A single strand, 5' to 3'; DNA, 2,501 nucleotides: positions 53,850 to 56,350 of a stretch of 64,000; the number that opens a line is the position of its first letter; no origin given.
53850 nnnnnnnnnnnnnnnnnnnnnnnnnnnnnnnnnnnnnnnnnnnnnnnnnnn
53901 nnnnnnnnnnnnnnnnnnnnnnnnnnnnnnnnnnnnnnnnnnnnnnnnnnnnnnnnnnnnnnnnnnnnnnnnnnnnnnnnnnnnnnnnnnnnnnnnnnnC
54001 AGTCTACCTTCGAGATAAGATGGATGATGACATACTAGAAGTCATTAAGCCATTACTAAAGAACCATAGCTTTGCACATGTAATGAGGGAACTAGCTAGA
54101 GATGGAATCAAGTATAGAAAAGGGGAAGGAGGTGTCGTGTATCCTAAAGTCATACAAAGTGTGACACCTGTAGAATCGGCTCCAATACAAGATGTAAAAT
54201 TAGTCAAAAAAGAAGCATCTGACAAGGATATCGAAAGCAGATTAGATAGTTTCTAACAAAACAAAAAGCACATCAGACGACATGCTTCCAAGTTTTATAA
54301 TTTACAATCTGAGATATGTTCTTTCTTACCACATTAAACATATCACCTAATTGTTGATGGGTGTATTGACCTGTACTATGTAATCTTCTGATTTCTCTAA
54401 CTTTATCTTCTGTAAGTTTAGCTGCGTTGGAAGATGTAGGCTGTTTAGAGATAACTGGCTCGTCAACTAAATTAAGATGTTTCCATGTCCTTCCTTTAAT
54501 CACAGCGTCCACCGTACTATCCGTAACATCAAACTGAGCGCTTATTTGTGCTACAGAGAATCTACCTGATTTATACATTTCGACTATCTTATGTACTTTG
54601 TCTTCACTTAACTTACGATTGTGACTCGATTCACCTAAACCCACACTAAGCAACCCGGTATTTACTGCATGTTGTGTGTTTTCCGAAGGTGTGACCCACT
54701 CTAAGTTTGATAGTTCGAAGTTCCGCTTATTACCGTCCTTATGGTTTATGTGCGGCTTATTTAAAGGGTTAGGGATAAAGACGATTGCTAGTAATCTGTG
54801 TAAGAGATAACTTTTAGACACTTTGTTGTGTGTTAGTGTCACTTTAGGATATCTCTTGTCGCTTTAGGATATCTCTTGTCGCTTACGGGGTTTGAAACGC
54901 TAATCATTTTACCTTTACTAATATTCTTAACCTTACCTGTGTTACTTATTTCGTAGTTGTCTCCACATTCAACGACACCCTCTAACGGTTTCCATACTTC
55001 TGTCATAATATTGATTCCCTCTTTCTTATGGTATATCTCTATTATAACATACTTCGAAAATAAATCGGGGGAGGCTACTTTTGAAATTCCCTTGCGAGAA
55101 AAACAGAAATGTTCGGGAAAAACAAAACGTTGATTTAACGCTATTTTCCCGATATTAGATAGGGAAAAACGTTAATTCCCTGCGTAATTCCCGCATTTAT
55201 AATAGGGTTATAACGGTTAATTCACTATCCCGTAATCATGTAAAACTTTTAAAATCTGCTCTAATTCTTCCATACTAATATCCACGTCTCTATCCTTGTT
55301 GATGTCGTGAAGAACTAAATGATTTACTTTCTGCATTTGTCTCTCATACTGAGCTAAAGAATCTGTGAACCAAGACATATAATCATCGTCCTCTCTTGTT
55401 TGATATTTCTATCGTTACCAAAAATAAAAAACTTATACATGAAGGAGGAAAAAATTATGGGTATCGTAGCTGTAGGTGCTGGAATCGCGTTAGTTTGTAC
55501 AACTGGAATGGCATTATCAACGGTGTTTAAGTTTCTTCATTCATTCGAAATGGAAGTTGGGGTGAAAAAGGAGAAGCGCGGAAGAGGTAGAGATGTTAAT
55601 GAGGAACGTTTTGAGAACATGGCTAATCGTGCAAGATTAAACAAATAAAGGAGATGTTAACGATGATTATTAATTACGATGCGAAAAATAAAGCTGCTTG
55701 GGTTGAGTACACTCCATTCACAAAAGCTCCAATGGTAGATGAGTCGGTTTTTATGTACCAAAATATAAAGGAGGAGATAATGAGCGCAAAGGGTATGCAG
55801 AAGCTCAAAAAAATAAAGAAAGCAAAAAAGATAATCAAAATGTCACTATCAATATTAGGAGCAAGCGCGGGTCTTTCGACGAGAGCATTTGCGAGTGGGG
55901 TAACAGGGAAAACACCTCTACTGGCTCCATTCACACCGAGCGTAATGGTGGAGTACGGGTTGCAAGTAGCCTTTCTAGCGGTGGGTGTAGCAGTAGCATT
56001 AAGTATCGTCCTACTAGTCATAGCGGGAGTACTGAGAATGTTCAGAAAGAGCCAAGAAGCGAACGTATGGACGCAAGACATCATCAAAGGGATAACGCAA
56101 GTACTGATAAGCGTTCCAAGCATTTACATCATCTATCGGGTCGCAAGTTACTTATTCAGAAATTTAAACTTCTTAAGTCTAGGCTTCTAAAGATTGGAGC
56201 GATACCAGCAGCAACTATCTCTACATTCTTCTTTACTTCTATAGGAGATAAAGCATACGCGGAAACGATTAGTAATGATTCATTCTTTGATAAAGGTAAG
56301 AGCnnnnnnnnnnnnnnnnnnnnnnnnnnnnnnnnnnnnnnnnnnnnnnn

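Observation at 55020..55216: Repeat-dense non-coding locus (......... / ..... motifs, direct and inverted) between the inverted island and the membrane/FtsK operon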

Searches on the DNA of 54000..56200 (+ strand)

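Call 5: search_dna_similar(query=window:54200-56200:+, collection=phages, mode=near, max_rows=30)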
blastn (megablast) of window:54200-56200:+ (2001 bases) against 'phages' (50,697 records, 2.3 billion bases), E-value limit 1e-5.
Records with a match: 44; places in all: 44; records where one place covers at least 80% of the query: 0.
Best place of each record, by identity: 95-99% 8; 80-90% 36.
By first word of the organism name: Bacillus 44.
By host as written in the record: Bacillus thuringiensis subsp. kurstaki 6; - 6; Bacillus cereus 5; Bacillus thuringiensis subsp. kurstaki ATCC 33679 5; Bacillus thuringiensis subsp. Kurstaki 4; Bacillus thuringiensis kurstaki 4; Bacillus thuringiensis subspecies kurstaki 2; Bacillus anthracis Sterne 2; and 7 more.
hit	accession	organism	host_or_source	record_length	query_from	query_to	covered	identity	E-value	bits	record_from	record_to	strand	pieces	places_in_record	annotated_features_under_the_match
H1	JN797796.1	Bacillus phage B5S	Bacillus cereus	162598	1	2001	55%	97.5%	0e+0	1874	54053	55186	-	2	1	hypothetical protein (x4)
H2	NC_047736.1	Bacillus phage B5S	Bacillus cereus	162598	1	2001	55%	97.5%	0e+0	1874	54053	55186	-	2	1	hypothetical protein (x4)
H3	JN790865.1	Bacillus phage B4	Bacillus cereus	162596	1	2001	55%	97.4%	0e+0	1867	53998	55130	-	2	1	hypothetical protein (x4)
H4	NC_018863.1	Bacillus phage B4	Bacillus cereus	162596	1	2001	55%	97.4%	0e+0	1867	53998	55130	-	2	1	hypothetical protein (x4)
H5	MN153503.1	Bacillus phage Chotacabras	Bacillus thuringiensis subsp. kurstaki ...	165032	1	2001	54%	96.1%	0e+0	1758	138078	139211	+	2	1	221: membrane protein | 220: hypothetical protein | 219: hypothetical protein | 218: helix-turn-helix DNA binding domain protein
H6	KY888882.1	Bacillus phage Flapjack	Bacillus thuringiensis subsp. kurstaki ...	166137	963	2001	52%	98.4%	0e+0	1825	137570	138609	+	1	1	hypothetical protein (x3)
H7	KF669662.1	Bacillus phage Spock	Bacillus thuringiensis subsp. Kurstaki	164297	963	2001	52%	97.9%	0e+0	1797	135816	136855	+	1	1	hypothetical protein (x3) | ribosome_binding_site (x3)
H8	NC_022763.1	Bacillus phage Spock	Bacillus thuringiensis subsp. Kurstaki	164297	963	2001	52%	97.9%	0e+0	1797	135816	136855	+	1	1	hypothetical protein (x3) | ribosome_binding_site (x3)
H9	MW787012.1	Bacillus phage SWEP1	Bacillus cereus LB2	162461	1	2001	54%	87.9%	0e+0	1275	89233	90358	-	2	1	hypothetical protein (x3)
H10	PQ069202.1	Bacillus phage C30-1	Bacillus sp. C30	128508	925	1996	54%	86.9%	0e+0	1194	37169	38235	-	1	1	record has no annotation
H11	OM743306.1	Bacillus phage vB_BcgM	Bacillus mycoides MC118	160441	925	1996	54%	85.3%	0e+0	1092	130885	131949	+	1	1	membrane protein | hypothetical protein (x2)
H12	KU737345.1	Bacillus phage Juglone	Bacillus thuringiensis subsp. kurstaki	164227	963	1996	52%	88.2%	0e+0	1227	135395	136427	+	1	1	hypothetical protein (x4)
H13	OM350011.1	Bacillus phage BillyBob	Bacillus thuringiensis subspecies ...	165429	963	1996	52%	87.8%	0e+0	1210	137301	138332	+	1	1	hypothetical protein (x3) | membrane protein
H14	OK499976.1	Bacillus phage vB_BanH_JarJar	Bacillus anthracis Sterne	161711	964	1996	52%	87.8%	0e+0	1208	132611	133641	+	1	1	hypothetical protein (x4)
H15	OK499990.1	Bacillus phage vB_BanH_RonSwanson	Bacillus anthracis Sterne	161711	964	1996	52%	87.8%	0e+0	1208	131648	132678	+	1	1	hypothetical protein (x4)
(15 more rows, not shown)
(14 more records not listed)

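Call 6: get_annotated_region(hit=H1, flank=1500)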
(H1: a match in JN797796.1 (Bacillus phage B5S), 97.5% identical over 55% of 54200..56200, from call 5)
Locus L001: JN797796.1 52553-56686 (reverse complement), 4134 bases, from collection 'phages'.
description: Bacillus phage B5S, complete genome.
organism: Bacillus phage B5S (NCBI taxid 1126949)
taxonomy: Viruses; Duplodnaviria; Heunggongvirae; Uroviricota; Caudoviricetes; Herelleviridae; Bastillevirinae; Bequatrovirus; Bequatrovirus B4
host: Bacillus cereus; source: -; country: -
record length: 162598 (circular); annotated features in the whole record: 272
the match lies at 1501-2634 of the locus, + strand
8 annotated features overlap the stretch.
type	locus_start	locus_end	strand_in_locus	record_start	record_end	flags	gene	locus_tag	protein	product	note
CDS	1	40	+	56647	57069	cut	-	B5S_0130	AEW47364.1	hypothetical protein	-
CDS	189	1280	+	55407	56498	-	-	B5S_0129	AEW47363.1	hypothetical protein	-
CDS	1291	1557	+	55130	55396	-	-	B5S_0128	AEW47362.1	hypothetical protein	-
CDS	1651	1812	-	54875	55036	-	-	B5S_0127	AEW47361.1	hypothetical protein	-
CDS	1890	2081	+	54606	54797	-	-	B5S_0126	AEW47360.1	hypothetical protein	-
CDS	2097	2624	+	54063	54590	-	-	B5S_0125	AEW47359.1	hypothetical protein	-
CDS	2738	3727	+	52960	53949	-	-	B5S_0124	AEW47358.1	hypothetical protein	-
CDS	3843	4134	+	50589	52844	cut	-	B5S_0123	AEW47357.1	putative cell division protein FtsK/SpoIIIE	-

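Call 7: get_annotated_region(hit=H6, flank=2500)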
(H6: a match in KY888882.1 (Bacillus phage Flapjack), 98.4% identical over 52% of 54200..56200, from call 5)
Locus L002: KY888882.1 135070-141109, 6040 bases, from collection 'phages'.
description: Bacillus phage Flapjack, complete genome.
organism: Bacillus phage Flapjack (NCBI taxid 1983465)
taxonomy: Viruses; Duplodnaviria; Heunggongvirae; Uroviricota; Caudoviricetes; Herelleviridae; Bastillevirinae; Bequatrovirus; Bequatrovirus spock
host: Bacillus thuringiensis subsp. kurstaki ATCC 33679; source: soil; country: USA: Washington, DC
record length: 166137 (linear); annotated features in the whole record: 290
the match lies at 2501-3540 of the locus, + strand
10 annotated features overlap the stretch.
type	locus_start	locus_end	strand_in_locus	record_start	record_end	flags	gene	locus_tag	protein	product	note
CDS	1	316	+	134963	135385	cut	-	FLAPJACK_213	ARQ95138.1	hypothetical protein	-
CDS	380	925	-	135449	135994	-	-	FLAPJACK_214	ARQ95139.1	hypothetical protein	-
CDS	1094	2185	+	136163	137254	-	-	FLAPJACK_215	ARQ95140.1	ParM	-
CDS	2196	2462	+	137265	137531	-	-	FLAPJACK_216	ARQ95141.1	hypothetical protein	-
CDS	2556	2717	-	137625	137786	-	-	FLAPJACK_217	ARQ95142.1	hypothetical protein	-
CDS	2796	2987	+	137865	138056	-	-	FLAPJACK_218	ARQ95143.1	hypothetical protein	-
CDS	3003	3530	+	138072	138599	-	-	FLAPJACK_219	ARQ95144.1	hypothetical protein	-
CDS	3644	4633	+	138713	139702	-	-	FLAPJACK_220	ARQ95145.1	hypothetical protein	-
CDS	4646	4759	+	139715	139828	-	-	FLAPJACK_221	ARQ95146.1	hypothetical protein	-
CDS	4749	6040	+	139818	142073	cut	-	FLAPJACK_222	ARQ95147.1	DNA translocase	FtsK DNA translocase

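Call 8: get_annotated_region(hit=H10, flank=2500)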
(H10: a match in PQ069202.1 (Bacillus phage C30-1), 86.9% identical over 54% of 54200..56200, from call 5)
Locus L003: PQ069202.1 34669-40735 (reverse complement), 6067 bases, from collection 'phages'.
description: UNVERIFIED: Bacillus phage C30-1, partial genome.
organism: Bacillus phage C30-1 (NCBI taxid 3240960)
taxonomy: Viruses; Duplodnaviria; Heunggongvirae; Uroviricota; Caudoviricetes
host: Bacillus sp. C30; source: -; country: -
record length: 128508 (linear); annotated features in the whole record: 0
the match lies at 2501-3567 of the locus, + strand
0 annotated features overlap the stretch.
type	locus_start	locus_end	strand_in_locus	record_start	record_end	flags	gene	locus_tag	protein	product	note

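Call 18: search_dna_similar(query=window:55000-55230:+, collection=phages, mode=distant, max_rows=60, max_evalue=0.01)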
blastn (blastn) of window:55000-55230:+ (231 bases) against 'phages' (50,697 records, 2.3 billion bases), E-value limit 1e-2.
Records with a match: 42; places in all: 42; records where one place covers at least 80% of the query: 1.
Best place of each record, by identity: 95-99% 7; 90-95% 1; 80-90% 31; 60-80% 3.
By first word of the organism name: Bacillus 41; Aerococcus 1.
By host as written in the record: Bacillus thuringiensis subsp. kurstaki 6; Bacillus cereus 5; Bacillus thuringiensis subsp. kurstaki ATCC 33679 5; Bacillus thuringiensis subsp. Kurstaki 4; Bacillus thuringiensis kurstaki 4; - 4; Bacillus thuringiensis subspecies kurstaki 2; Bacillus anthracis Sterne 2; and 7 more.
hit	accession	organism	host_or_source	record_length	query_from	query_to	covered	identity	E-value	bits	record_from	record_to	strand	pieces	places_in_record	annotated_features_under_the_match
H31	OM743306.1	Bacillus phage vB_BcgM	Bacillus mycoides MC118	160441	3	231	99%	71.3%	1e-24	119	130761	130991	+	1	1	hypothetical protein | putative HNH endonuclease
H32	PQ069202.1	Bacillus phage C30-1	Bacillus sp. C30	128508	125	231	46%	80.7%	3e-18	98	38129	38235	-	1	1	record has no annotation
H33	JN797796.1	Bacillus phage B5S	Bacillus cereus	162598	163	231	30%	98.6%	3e-25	121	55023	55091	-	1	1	hypothetical protein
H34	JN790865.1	Bacillus phage B4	Bacillus cereus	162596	163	231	30%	98.6%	3e-25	121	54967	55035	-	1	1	hypothetical protein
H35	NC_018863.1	Bacillus phage B4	Bacillus cereus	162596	163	231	30%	98.6%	3e-25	121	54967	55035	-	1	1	hypothetical protein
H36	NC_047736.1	Bacillus phage B5S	Bacillus cereus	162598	163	231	30%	98.6%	3e-25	121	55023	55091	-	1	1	hypothetical protein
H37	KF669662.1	Bacillus phage Spock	Bacillus thuringiensis subsp. Kurstaki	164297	163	231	30%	97.1%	3e-24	116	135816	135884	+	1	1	hypothetical protein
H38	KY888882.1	Bacillus phage Flapjack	Bacillus thuringiensis subsp. kurstaki ...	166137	163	231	30%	97.1%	3e-24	116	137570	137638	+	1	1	hypothetical protein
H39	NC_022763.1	Bacillus phage Spock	Bacillus thuringiensis subsp. Kurstaki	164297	163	231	30%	97.1%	3e-24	116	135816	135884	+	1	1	hypothetical protein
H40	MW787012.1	Bacillus phage SWEP1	Bacillus cereus LB2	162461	163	231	30%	89.9%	4e-17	94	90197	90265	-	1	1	hypothetical protein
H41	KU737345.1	Bacillus phage Juglone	Bacillus thuringiensis subsp. kurstaki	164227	163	231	30%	85.5%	2e-13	81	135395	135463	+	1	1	hypothetical protein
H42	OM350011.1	Bacillus phage BillyBob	Bacillus thuringiensis subspecies ...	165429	163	231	30%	85.5%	2e-13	81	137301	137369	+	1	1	hypothetical protein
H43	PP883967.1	Bacillus phage Jabberwock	Bacillus thuringiensis kurstaki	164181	164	231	29%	83.8%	4e-11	74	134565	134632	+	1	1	hypothetical protein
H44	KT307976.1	Bacillus phage AvesoBmore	Bacillus thuringiensis subsp. kurstaki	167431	164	231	29%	81.2%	8e-7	60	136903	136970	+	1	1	hypothetical protein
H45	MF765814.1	Bacillus phage Taffo16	Bacillus thuringiensis subsp. kurstaki ...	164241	164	231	29%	81.2%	8e-7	60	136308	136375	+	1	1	hypothetical protein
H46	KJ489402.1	Bacillus phage Riley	-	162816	164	231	29%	81.2%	8e-7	60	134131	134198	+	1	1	hypothetical protein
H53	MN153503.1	Bacillus phage Chotacabras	Bacillus thuringiensis subsp. kurstaki ...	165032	174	231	25%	94.8%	1e-16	92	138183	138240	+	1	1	219: hypothetical protein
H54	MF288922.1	Bacillus phage Janet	Bacillus thuringiensis kurstaki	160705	167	231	28%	84.6%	4e-11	73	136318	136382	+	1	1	hypothetical protein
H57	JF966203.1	Bacillus phage Bastille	Bacillus cereus HER1399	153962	167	231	28%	80.0%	8e-7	60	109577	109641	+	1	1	hypothetical protein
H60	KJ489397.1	Bacillus phage CAM003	Bacillus thuringiensis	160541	167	231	28%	80.0%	8e-7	60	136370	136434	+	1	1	none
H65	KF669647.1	Bacillus phage BigBertha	Bacillus thuringiensis subsp. Kurstaki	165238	174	231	25%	82.8%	2e-7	61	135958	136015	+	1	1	hypothetical protein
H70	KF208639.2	Bacillus phage Troll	Bacilluls thuringiensis kurstaki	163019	174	231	25%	77.6%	5e-3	47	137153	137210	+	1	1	222: hypothetical protein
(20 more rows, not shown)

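Call 19: get_annotated_region(hit=H31, flank=3000)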
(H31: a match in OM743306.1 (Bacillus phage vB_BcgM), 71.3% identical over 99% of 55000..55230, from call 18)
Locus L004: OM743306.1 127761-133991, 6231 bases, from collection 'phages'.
description: Bacillus phage vB_BcgM, complete genome.
organism: Bacillus phage vB_BcgM (NCBI taxid 2918264)
taxonomy: Viruses; Duplodnaviria; Heunggongvirae; Uroviricota; Caudoviricetes; Herelleviridae; Bastillevirinae; Bequatrovirus
host: Bacillus mycoides MC118; source: -; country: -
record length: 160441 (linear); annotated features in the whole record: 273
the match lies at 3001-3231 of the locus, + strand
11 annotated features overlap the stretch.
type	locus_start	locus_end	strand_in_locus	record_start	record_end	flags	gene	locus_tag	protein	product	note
CDS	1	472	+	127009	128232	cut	-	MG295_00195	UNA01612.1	flap endonuclease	-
CDS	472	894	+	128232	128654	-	-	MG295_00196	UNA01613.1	phosphate starvation protein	-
CDS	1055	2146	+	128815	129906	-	-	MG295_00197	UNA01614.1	ParM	-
CDS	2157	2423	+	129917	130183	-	-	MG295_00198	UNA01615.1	hypothetical protein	-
CDS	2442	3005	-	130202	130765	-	-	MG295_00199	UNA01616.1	putative HNH endonuclease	-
CDS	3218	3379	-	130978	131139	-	-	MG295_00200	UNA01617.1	hypothetical protein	-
CDS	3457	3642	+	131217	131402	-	-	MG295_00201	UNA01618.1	hypothetical protein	-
CDS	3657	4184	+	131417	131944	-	-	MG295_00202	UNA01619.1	membrane protein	-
CDS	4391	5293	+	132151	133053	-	-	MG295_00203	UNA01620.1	membrane protein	-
CDS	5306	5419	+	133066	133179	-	-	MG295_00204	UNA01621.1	DNA-binding ATPase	-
CDS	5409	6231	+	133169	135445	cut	sftA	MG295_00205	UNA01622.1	FtsK/SpollIE-like protein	-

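Call 20: get_annotated_region(hit=H41, flank=3000)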
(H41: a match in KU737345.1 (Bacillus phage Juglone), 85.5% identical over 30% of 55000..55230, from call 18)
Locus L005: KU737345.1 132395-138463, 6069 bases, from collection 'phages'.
description: Bacillus phage Juglone, complete genome.
organism: Bacillus phage Juglone (NCBI taxid 1805949)
taxonomy: Viruses; Duplodnaviria; Heunggongvirae; Uroviricota; Caudoviricetes; Herelleviridae; Bastillevirinae; Bequatrovirus; Bequatrovirus troll
host: Bacillus thuringiensis subsp. kurstaki; source: soil; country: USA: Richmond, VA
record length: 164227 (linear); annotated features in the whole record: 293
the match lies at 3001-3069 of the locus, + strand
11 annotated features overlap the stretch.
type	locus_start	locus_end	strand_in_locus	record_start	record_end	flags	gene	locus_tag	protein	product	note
CDS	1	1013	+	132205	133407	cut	-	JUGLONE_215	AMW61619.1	hypothetical protein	Hypothetical Protein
CDS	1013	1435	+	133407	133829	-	-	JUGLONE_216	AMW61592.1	hypothetical protein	Hypothetical Protein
CDS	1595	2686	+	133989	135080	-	-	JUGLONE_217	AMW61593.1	ParM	-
CDS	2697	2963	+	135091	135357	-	-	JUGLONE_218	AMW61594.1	hypothetical protein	Hypothetical Protein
CDS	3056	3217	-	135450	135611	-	-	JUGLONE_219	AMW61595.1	hypothetical protein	Hypothetical Protein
CDS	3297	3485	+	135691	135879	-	-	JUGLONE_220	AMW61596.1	hypothetical protein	Hypothetical Protein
CDS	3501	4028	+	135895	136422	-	-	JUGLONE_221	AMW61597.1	hypothetical protein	Hypothetical Protein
CDS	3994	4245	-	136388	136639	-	-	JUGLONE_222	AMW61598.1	hypothetical protein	Hypothetical Protein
CDS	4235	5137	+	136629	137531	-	-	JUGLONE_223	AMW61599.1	hypothetical protein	Hypothetical Protein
CDS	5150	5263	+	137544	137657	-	-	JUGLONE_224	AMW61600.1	hypothetical protein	Hypothetical Protein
CDS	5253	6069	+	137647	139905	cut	-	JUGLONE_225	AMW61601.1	Ftsk/SpoIIIE protein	-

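Call 21: get_annotated_region(hit=H46, flank=3000)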
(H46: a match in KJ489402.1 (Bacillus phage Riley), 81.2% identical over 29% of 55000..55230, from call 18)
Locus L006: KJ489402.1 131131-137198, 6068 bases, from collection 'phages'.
description: Bacillus phage Riley, complete genome.
organism: Bacillus phage Riley (NCBI taxid 1486662)
taxonomy: Viruses; Duplodnaviria; Heunggongvirae; Uroviricota; Caudoviricetes; Herelleviridae; Bastillevirinae; Bequatrovirus; Bequatrovirus riley
host: -; source: -; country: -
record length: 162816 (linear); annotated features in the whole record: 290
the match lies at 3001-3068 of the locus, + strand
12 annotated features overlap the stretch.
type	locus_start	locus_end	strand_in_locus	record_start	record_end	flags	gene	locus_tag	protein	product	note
CDS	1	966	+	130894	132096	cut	-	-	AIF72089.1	hypothetical protein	gp213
CDS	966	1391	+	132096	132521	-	-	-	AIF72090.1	hypothetical protein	gp214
CDS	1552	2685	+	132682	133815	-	-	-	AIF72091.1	ParM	gp215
CDS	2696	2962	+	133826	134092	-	-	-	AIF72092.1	hypothetical protein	gp216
CDS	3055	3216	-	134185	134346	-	-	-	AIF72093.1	hypothetical protein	gp217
CDS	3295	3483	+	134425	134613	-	-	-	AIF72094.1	hypothetical protein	gp218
CDS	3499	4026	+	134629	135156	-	-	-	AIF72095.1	hypothetical protein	gp219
CDS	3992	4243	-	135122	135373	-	-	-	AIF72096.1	hypothetical protein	gp220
CDS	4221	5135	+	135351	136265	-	-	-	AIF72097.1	hypothetical protein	gp221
CDS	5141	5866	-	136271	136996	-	-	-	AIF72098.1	hypothetical protein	gp222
CDS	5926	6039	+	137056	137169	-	-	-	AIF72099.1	hypothetical protein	gp223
CDS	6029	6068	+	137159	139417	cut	-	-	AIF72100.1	cell division FtsK/SpoIII-like protein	gp224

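Call 22: get_annotated_region(hit=H57, flank=3000)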
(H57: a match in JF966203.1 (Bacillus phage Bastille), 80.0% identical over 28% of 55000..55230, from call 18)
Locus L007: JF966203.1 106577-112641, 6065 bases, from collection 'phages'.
description: Bacillus phage Bastille, complete genome.
organism: Bacillus phage Bastille (NCBI taxid 57477)
taxonomy: Viruses; Duplodnaviria; Heunggongvirae; Uroviricota; Caudoviricetes; Herelleviridae; Bastillevirinae; Bastillevirus; Bastillevirus bastille
host: Bacillus cereus HER1399; source: -; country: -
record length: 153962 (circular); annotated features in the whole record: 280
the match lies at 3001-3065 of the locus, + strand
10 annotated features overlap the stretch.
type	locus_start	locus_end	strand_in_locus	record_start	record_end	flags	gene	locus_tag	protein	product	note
CDS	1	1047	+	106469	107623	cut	-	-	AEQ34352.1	hypothetical protein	-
CDS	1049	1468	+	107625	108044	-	-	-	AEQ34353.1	hypothetical protein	-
CDS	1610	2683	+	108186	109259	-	-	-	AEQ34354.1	hypothetical protein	-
CDS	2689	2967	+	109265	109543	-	-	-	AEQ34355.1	hypothetical protein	-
CDS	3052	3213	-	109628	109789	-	-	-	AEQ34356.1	hypothetical protein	-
CDS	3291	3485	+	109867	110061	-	-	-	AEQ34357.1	hypothetical protein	-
CDS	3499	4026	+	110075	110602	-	-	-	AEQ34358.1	hypothetical protein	-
CDS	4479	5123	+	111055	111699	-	-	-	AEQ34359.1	hypothetical protein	-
CDS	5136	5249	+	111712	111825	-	-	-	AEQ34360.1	DNA-binding ATPase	-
CDS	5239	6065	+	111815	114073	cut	-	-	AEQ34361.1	hypothetical protein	similar to Cell_division_protein_FtsK and similar to DNA translocase (stage III sporulation protein)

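Call 23: get_annotated_region(hit=H54, flank=3000)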
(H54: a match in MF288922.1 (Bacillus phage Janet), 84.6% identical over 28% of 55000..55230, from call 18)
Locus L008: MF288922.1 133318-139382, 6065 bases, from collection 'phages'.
description: Bacillus phage Janet, complete genome.
organism: Bacillus phage Janet (NCBI taxid 2024232)
taxonomy: Viruses; Duplodnaviria; Heunggongvirae; Uroviricota; Caudoviricetes; Herelleviridae; Bastillevirinae; Bastillevirus
host: Bacillus thuringiensis kurstaki; source: soil; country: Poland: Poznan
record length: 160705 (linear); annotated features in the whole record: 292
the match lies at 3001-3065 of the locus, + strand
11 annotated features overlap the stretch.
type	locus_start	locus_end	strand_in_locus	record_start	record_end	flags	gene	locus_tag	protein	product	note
CDS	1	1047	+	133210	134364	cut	-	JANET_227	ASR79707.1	hypothetical protein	-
CDS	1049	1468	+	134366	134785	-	-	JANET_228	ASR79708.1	hypothetical protein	-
CDS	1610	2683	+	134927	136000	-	-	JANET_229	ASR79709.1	hypothetical protein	-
CDS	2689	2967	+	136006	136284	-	-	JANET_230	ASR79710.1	hypothetical protein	-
CDS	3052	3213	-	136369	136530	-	-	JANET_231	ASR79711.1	hypothetical protein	-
CDS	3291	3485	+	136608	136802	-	-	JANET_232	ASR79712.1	hypothetical protein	-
CDS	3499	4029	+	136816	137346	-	-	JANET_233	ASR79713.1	hypothetical protein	-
CDS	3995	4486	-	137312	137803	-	-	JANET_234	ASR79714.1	hypothetical protein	-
CDS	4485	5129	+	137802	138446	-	-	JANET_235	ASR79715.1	hypothetical protein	-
CDS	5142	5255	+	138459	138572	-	-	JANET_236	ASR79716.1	hypothetical protein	-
CDS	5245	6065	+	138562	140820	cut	-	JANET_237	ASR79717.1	FtsK/SpoIII-like protein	-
